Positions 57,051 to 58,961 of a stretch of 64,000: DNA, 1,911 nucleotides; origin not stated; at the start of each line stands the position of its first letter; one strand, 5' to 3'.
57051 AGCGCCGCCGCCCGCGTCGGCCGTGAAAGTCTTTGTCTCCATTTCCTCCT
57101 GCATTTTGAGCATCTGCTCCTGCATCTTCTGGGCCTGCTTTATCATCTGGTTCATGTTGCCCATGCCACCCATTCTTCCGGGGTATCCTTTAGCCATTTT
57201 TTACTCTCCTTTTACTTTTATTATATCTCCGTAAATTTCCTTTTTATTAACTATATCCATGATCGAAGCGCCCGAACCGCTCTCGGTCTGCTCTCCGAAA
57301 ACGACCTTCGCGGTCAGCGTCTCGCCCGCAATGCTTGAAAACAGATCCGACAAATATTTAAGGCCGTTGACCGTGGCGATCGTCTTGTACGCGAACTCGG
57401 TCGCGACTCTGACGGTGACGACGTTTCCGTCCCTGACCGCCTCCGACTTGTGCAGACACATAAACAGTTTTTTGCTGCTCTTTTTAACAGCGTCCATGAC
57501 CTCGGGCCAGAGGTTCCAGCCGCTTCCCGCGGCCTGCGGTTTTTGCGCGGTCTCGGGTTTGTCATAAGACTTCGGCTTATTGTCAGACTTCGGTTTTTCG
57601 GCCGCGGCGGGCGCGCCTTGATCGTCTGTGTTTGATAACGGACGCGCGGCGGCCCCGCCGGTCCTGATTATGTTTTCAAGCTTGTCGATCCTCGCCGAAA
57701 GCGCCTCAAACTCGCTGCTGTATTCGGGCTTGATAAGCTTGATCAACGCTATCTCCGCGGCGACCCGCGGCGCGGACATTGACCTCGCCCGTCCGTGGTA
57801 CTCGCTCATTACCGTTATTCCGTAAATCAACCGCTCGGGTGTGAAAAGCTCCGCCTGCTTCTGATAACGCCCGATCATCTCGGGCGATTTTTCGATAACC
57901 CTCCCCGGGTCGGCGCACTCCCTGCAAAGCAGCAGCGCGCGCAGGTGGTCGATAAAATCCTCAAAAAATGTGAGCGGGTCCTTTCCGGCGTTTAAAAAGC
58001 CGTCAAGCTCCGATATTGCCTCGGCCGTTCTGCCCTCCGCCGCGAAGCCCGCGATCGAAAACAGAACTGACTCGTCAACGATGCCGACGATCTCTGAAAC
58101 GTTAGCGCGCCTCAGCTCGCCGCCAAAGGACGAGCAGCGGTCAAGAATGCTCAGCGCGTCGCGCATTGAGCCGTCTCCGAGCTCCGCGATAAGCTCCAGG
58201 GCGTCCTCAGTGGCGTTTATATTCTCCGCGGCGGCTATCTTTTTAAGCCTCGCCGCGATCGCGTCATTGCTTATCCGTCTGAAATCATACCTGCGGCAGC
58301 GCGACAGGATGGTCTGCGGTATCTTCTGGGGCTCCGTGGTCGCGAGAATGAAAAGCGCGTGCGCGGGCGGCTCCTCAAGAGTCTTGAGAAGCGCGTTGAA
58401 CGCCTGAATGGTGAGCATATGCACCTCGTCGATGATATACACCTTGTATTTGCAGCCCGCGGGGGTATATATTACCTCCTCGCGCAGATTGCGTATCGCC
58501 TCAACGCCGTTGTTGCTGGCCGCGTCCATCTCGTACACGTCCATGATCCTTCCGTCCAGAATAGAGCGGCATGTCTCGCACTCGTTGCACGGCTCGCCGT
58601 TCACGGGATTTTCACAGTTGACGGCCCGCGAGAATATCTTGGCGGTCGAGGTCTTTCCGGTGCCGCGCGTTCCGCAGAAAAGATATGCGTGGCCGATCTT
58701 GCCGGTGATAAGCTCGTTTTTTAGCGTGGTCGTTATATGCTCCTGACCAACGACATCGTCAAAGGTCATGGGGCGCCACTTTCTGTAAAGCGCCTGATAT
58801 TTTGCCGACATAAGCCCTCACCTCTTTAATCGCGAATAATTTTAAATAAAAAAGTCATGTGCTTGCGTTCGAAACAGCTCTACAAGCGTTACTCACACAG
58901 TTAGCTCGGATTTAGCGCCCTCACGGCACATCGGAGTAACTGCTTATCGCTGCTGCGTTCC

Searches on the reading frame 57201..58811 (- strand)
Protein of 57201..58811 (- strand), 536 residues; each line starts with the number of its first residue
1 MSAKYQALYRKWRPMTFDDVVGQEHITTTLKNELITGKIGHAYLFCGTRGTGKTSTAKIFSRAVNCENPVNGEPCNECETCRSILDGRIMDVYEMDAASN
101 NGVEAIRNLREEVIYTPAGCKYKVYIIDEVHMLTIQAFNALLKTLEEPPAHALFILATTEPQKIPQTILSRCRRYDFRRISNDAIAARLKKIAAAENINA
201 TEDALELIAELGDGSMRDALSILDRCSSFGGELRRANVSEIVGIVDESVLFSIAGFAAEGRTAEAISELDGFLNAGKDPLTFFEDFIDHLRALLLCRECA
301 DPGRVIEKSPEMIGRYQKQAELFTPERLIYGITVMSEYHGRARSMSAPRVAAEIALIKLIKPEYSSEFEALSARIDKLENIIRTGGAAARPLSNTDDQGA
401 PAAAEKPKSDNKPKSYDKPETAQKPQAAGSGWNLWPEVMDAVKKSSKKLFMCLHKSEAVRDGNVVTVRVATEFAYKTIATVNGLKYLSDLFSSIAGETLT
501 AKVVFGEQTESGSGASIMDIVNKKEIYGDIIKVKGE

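Call 21: search_protein_families(library=pfam, proteins=[window:57201-58811:-], max_evalue=0.001)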
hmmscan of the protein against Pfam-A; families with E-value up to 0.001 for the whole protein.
window:57201-58811:- (536 aa): 8 families
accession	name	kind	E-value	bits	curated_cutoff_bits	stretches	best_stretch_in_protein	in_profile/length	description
PF13177.12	DNA_pol3_delta2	-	2.9e-45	154.6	27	1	22-180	1-160/161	DNA polymerase III, delta subunit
PF22608.2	DNAX_ATPase_lid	-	3.3e-12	46.4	27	1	185-230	2-47/49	DNA polymerase III clamp loader subunit, ATPase lid domain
PF12169.13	DNA_pol3_gamma3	-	3.1e-11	43.7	24.4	1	234-361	2-129/143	DNA polymerase III subunits gamma and tau domain III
PF00004.35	AAA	-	2.3e-10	41.4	21.2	1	44-174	2-125/131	ATPase family associated with various cellular activities (AAA)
PF07728.20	AAA_5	-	3.2e-05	24.4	22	1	44-149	3-94/139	AAA domain (dynein-related subfamily)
PF06068.19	TIP49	-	6.6e-05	22.7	23.8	0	124-158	277-310/347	TIP49 P-loop domain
PF21960.2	RCF1-5-like_lid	-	0.00019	21.8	27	1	188-223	2-38/43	RCF1/5-like, AAA+ ATPase lid domain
PF13401.12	AAA_22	-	0.00051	20.8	27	0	44-147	9-111/130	AAA domain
